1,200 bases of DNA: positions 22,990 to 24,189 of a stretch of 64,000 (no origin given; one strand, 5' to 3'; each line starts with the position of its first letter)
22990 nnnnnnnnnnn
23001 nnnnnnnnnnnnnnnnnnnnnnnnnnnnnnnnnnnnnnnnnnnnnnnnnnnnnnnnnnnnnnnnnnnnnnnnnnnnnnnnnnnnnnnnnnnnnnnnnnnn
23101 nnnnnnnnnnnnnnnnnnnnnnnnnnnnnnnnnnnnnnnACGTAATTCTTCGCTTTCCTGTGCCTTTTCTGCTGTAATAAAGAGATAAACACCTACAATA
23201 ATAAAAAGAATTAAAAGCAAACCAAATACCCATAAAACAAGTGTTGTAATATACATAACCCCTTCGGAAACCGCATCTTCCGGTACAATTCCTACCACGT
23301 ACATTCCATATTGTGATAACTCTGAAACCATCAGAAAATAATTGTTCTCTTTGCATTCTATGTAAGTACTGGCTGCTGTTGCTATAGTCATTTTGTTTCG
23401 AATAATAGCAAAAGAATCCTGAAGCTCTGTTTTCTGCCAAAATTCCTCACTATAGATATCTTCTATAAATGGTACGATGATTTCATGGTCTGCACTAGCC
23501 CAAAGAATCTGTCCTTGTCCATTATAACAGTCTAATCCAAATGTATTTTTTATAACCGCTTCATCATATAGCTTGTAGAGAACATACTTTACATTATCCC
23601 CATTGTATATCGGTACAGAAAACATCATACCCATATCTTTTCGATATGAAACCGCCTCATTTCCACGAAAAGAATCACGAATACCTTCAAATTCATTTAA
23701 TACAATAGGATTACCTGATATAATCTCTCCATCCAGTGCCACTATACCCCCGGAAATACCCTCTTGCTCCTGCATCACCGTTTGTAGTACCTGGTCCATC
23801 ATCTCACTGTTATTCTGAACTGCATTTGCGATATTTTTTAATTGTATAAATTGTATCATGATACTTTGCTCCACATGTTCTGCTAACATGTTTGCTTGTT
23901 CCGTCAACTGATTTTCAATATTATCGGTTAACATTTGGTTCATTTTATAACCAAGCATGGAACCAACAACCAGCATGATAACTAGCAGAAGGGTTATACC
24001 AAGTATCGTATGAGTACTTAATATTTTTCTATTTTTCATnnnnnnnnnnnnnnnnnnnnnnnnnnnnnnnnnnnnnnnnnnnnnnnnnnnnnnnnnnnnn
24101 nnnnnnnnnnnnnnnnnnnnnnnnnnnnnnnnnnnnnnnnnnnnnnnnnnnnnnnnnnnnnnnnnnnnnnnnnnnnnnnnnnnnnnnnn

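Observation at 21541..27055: Operon coupling a BMP-family (nucleoside-type) binding protein to a hybrid HK-Hpt and a membrane dCache-HD-GYP-REC phosphodiesterase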

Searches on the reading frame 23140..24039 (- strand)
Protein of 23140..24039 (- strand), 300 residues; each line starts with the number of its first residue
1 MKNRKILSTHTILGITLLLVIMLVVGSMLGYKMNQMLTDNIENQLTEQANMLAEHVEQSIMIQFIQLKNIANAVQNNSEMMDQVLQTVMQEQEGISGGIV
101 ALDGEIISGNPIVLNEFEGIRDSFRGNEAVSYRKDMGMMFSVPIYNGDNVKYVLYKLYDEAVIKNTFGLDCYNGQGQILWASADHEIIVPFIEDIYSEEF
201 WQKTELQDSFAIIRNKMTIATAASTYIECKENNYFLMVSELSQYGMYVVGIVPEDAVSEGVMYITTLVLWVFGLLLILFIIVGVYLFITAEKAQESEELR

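Call 21: search_solved_structures(query=window:23170-24039:-, max_evalue=10)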
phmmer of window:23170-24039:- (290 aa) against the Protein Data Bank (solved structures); distinct sequences matched with E-value up to 10: 2.
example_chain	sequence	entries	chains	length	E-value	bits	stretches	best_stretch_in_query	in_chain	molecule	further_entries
36qu_r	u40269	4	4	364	0.18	14.6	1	241-288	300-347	V-type proton ATPase subunit AP2 fragment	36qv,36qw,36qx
5y08_A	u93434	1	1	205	0.83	12.5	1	20-106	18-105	4-hydroxy-2,2'-bipyrrole-5-methanol synthase PigH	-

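Call 25: find_homologous_proteins(query=window:23140-24039:-, max_evalue=0.001)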
Query window:23140-24039:- (300 aa): 13 proteins with E <= 0.001 among 1427 candidates.
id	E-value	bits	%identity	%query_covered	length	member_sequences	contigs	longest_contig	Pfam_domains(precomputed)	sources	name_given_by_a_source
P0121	7.7e-113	395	60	97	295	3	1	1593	-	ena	-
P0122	3.0e-98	347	76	68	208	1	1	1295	-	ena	-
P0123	5.4e-66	241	40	94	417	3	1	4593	PF00512.32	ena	-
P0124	3.7e-61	225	36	89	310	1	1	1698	-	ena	-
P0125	1.1e-59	220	37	96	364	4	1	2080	PF00512.32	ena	-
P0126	1.7e-59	220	52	64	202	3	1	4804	-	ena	-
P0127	3.5e-58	215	38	99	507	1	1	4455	PF02518.32,PF00512.32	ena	-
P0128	3.3e-50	189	34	85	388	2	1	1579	PF00512.32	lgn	-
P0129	1.9e-48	183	35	99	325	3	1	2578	-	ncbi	ncbi:MAG: hypothetical protein ACI4E2_03655, partial [Acetatifactor sp.]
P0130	5.5e-47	179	32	96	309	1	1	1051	-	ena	-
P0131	3.0e-45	173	34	94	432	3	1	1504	PF00512.32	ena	-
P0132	8.7e-42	162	53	44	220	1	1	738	PF01381.29,PF13560.13,PF13443.13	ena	-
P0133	6.3e-39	152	33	95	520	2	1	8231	PF02518.32,PF00512.32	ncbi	-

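Call 33: predict_structure(alignment_id=A2)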
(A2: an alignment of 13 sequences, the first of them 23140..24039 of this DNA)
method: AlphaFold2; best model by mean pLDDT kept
length: 300 residues; sequences in the alignment: 13
mean_pLDDT: 81.7   pTM: 0.69
mean pLDDT of the five models: 81.7, 80.3, 79.4, 78.8, 75.1
residues with pLDDT >= 90: 50; 70-90: 217; 50-70: 29; < 50: 4
segments of 3 or more residues with pLDDT < 50: 1-4
pLDDT, mean of each block of 10 residues (from residue 1): 51 78 79 82 89 90 90 83 73 82 84 84 90 88 88 90 85 83 83 73 84 87 88 89 85 81 70 80 78 64
secondary structure, 60 per line:
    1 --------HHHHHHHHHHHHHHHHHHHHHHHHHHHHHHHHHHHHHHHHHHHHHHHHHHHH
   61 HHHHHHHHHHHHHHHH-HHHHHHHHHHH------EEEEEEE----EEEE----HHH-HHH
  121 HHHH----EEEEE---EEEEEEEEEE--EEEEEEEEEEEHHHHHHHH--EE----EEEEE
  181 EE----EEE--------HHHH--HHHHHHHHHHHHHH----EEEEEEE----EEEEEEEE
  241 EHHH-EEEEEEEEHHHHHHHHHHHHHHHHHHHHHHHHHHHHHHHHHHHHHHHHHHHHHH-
elements in order: H9-76 H78-88 E95-101 E106-109 H118-124 E129-133 E137-146 E149-159 H160-167 E176-182 E187-189 H198-201 H204-217 E222-228 E233-241 E246-253 H254-299

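Call 35: search_protein_representatives(protein=window:23140-24039:-)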
Query: 300 residues. Proteins with E-value up to 0.001 (for the whole library): 221; up to 1e-10: 157; up to 1e-30: 61. The best 150 are listed.
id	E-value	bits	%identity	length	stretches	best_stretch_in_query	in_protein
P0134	9.2e-99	346.8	54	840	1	3-300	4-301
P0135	7.3e-64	232.4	40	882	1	13-300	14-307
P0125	3.4e-60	220.3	38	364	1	12-300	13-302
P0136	3.6e-60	220.3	38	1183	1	1-300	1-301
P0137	5.8e-59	216.3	39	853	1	11-300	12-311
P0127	1.1e-58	215.4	40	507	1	11-300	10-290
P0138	1.6e-56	208.3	37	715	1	13-300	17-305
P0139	3.0e-56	207.4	37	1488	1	14-300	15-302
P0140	3.4e-55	204.0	38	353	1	7-300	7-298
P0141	3.8e-55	203.8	33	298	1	14-285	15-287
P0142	1.3e-53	198.8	36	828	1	13-300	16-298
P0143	4.3e-53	197.1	39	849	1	12-300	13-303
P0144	7.8e-51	189.6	36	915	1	1-300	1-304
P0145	2.4e-49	184.8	34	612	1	7-300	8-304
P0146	1.3e-48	182.3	34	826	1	12-300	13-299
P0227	5.0e-23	98.4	26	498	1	8-284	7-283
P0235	6.0e-22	94.9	28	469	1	10-277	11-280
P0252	1.4e-18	83.9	23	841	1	20-300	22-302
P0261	1.6e-16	77.1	29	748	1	20-288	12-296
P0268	4.4e-15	72.4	24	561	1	4-297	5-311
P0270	2.0e-14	70.3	21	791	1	28-282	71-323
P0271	2.9e-14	69.7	25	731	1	2-293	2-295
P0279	3.5e-13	66.2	21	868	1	14-300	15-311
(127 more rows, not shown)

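Call 37: fold_search(model_id=the predicted structure, library=pdb)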
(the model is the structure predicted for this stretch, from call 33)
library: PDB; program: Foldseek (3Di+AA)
matches with E <= 10: 1484; with E <= 0.001: 121
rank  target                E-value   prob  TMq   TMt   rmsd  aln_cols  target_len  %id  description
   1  6ios                  2.8e-09  1.00  0.51  0.62   5.5       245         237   12  The ligand binding domain of Mlp24 with proline (released 2019-03-06)
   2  6w3o_A                3.1e-09  1.00  0.51  0.60   5.0       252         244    6  Crystal structure of ligand-binding domain of Campylobacter jejuni chemoreceptor Tlp3 in complex with 4-methylisoleuci (released 2020-05-20)
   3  5lt9_A                3.1e-09  1.00  0.48  0.59   5.5       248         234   15  Ligand binding domain of Pseudomonas aeruginosa PAO1 amino acid chemoreceptors PctB in complex with L-Arg (released 2017-09-20)
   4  6w3r_A                3.6e-09  1.00  0.50  0.58   5.2       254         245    6  Crystal structure of ligand-binding domain of Campylobacter jejuni chemoreceptor Tlp3 in complex with 3-methylisoleuci (released 2020-05-20)
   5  6w3s_A                4.7e-09  1.00  0.50  0.58   5.3       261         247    6  Crystal structure of ligand-binding domain of Campylobacter jejuni chemoreceptor Tlp3 in complex with L-leucine (released 2020-05-20)
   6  6w3p_A                5.3e-09  1.00  0.50  0.60   5.0       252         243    6  Crystal structure of ligand-binding domain of Campylobacter jejuni chemoreceptor Tlp3 in complex with beta-methylnorle (released 2020-05-20)
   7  4xmr_B                6.9e-09  1.00  0.48  0.55   5.2       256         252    6  Crystal structure of the sensory domain of the Campylobacter jejuni chemoreceptor Tlp3 (CcmL) with isoleucine bound. (released 2015-11-04)
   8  4xmr_A                7.4e-09  1.00  0.51  0.59   5.0       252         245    6  Crystal structure of the sensory domain of the Campylobacter jejuni chemoreceptor Tlp3 (CcmL) with isoleucine bound. (released 2015-11-04)
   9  6w3x_A                7.9e-09  1.00  0.49  0.57   5.2       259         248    6  Crystal structure of ligand-binding domain of Campylobacter jejuni chemoreceptor Tlp3 in complex with L-valine (released 2020-05-20)
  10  6ior_A                7.9e-09  1.00  0.45  0.53   6.0       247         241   11  The ligand binding domain of Mlp24 with asparagine (released 2019-03-20)
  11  6iou_A                9.7e-09  1.00  0.51  0.63   5.7       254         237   12  The ligand binding domain of Mlp24 with serine (released 2019-03-06)
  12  6w3r_B                1.0e-08  1.00  0.50  0.58   4.8       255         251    7  Crystal structure of ligand-binding domain of Campylobacter jejuni chemoreceptor Tlp3 in complex with 3-methylisoleuci (released 2020-05-20)
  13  6pyi                  2.3e-08  1.00  0.49  0.62   5.1       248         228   13  Crystal structure of ligand-binding domain of Pseudomonas fluorescens chemoreceptor CtaA (released 2020-03-18)
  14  5ltx_B                2.4e-08  1.00  0.50  0.61   5.6       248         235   11  LIGAND BINDING DOMAIN OF PSEUDOMONAS AERUGINOSA PAO1 AMINO ACID CHEMORECEPTOR PCTA IN COMPLEX WITH L-MET (released 2017-09-20)
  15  6ior_C                2.4e-08  1.00  0.46  0.54   5.8       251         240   12  The ligand binding domain of Mlp24 with asparagine (released 2019-03-20)
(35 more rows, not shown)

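Call 58: search_protein_families(library=pfam, proteins=[P0136, P0227, P0235, P0261, P0271, P0268, P0139], max_evalue=0.001)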
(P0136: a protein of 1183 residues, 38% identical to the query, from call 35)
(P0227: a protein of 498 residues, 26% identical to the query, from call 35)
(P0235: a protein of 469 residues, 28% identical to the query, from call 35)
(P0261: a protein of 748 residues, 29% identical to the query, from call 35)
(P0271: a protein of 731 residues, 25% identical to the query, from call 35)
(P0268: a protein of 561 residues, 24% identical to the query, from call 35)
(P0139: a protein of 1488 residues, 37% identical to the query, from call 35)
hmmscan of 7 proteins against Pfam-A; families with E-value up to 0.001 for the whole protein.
P0136 (1183 aa): 8 families
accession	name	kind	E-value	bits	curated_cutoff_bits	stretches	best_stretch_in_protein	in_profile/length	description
PF00072.30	Response_reg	-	1.6e-52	176.8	30.2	2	849-959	1-110/111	Response regulator receiver domain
PF13487.12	HD_5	-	1.4e-32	113.3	27.2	1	1001-1164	3-169/170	HD domain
PF02518.31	HATPase_c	-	4e-22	79.2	26.4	1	425-539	1-109/111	Histidine kinase-, DNA gyrase B-, and HSP90-like ATPase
PF01966.28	HD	-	1.5e-21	77.3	22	1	1014-1134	3-116/116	HD domain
PF00512.31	HisKA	-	1.5e-19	70.2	26.9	1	313-378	1-66/66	His Kinase A (phospho-acceptor) domain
PF08668.18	HDOD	-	2e-09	37.7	22.9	1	1010-1099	93-180/196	HDOD domain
PF20274.4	cREC_REC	-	3.1e-08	34.6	27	0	593-666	9-83/88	Cyclic-phosphate processing Receiver domain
PF01627.28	Hpt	-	2.4e-07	31.3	24.6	1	752-810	12-70/84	Hpt domain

P0227 (498 aa): 3 families
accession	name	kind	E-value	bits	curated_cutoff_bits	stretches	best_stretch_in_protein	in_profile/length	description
PF13487.12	HD_5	-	2.2e-36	125.6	27.2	1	315-479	3-170/170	HD domain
PF01966.28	HD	-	2.5e-22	79.8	22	1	328-448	3-116/116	HD domain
PF08668.18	HDOD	-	0.0002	21.4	22.9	1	328-368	97-135/196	HDOD domain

P0235 (469 aa): 3 families
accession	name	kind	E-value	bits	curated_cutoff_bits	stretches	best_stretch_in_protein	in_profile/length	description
PF13487.12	HD_5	-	1e-34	120.2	27.2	1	282-428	2-151/170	HD domain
PF01966.28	HD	-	1.3e-23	83.9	22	1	296-416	3-116/116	HD domain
PF08668.18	HDOD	-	1e-05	25.5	22.9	1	261-349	63-148/196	HDOD domain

P0261 (748 aa): 2 families
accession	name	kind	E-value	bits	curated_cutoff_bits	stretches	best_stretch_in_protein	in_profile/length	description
PF00563.25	EAL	-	8.1e-64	215.7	31.3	1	491-728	3-236/236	EAL domain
PF00990.26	GGDEF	-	9.6e-15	55.1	23.8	1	309-461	1-153/161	Diguanylate cyclase, GGDEF domain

P0271 (731 aa): 3 families
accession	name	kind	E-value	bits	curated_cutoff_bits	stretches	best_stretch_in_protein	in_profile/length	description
PF00563.25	EAL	-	3e-64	217.1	31.3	1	481-718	3-236/236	EAL domain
PF00990.26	GGDEF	-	9.1e-19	68.2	23.8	1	303-456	1-157/161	Diguanylate cyclase, GGDEF domain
PF02743.24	dCache_1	-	1.6e-05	25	45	1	39-252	3-239/240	Cache domain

P0268 (561 aa): 1 family
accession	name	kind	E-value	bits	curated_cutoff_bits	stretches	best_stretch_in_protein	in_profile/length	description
PF00072.30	Response_reg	-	1.7e-23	83.3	30.2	1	409-521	1-109/111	Response regulator receiver domain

P0139 (1488 aa): 7 families
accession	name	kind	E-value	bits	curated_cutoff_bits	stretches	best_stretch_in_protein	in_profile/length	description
PF02518.31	HATPase_c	-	2.1e-51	173.4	26.4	2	426-541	1-110/111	Histidine kinase-, DNA gyrase B-, and HSP90-like ATPase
PF00072.30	Response_reg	-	1.5e-50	170.5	30.2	2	1226-1337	1-110/111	Response regulator receiver domain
PF00512.31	HisKA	-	8.7e-38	128.6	26.9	2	314-379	1-66/66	His Kinase A (phospho-acceptor) domain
PF20274.4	cREC_REC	-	8e-08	33.3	27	0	1247-1308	12-77/88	Cyclic-phosphate processing Receiver domain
PF23198.2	PDE8A_N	-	5.1e-07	30.2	29.6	0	595-673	32-112/147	PDE8A-like, N-terminal domain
PF13589.12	HATPase_c_3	-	3.9e-06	27.4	25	0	1087-1161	7-78/137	Histidine kinase-, DNA gyrase B-, and HSP90-like ATPase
PF01627.28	Hpt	-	0.0002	22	24.6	1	1412-1463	16-67/84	Hpt domain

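Call 75: find_encoding_contigs(protein=P0252, flank=5000, max_places=1)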
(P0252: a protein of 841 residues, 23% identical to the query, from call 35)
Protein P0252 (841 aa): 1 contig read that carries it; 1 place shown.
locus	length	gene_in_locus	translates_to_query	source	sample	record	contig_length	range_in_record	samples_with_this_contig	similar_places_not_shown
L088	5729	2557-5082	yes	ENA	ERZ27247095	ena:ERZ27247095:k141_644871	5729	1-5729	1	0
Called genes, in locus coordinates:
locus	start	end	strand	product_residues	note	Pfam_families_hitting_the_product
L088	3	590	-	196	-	?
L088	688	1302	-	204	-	-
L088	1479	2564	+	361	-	PF02608:Bmp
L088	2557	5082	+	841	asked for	PF00512:HisKA, PF02518:HATPase_c, PF00072:Response_reg, PF01627:Hpt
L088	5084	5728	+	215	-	?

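Call 76: find_encoding_contigs(protein=P0136, flank=5000, max_places=1)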
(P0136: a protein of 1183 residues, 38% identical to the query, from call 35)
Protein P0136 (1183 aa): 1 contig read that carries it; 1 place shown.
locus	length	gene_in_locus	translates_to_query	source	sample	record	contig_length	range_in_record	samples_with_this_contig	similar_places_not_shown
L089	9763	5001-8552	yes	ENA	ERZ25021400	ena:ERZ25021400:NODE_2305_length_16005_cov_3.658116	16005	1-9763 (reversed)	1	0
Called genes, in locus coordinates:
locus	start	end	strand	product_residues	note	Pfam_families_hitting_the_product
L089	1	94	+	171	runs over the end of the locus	PF13581:HATPase_c_2, PF02518:HATPase_c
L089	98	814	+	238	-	PF04542:Sigma70_r2, PF04539:Sigma70_r3, PF08281:Sigma70_r4_2 (weak), PF04545:Sigma70_r4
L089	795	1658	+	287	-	PF12164:SporV_AA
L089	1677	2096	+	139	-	PF13782:SpoVAB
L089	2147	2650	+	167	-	PF03862:SpoVAC_SpoVAEB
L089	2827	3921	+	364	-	PF02608:Bmp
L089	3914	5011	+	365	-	PF02608:Bmp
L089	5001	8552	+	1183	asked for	PF00512:HisKA, PF02518:HATPase_c, PF00072:Response_reg, PF01627:Hpt (weak), PF00072:Response_reg, PF08668:HDOD, PF01966:HD, PF13487:HD_5, +1 more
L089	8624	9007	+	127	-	PF00072:Response_reg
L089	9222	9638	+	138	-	-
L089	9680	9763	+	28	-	?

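Call 77: find_encoding_contigs(protein=P0279, flank=5000, max_places=1)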
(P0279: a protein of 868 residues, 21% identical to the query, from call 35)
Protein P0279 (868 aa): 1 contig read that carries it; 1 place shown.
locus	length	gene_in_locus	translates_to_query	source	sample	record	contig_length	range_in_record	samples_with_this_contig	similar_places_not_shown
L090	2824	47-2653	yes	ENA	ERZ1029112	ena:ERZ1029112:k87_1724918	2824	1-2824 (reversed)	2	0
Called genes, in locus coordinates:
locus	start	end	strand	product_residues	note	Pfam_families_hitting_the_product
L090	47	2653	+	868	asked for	PF00512:HisKA, PF02518:HATPase_c, PF00072:Response_reg, PF01627:Hpt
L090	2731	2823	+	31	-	?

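Call 78: find_encoding_contigs(protein=P0270, flank=5000, max_places=1)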
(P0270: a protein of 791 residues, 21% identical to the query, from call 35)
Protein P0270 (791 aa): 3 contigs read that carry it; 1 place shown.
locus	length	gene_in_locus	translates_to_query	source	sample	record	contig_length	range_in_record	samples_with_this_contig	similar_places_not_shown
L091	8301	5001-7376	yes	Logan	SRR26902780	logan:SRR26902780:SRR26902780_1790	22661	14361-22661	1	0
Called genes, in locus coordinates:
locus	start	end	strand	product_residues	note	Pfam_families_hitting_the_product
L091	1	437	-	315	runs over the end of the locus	PF00389:2-Hacid_dh, PF02826:2-Hacid_dh_C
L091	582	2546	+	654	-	PF02384:N6_Mtase, PF07669:Eco57I (weak), PF12950:TaqI_C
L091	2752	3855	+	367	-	PF02608:Bmp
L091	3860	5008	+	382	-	PF02608:Bmp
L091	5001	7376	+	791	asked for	PF02518:HATPase_c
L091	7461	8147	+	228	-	PF19700:DUF6198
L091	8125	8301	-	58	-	?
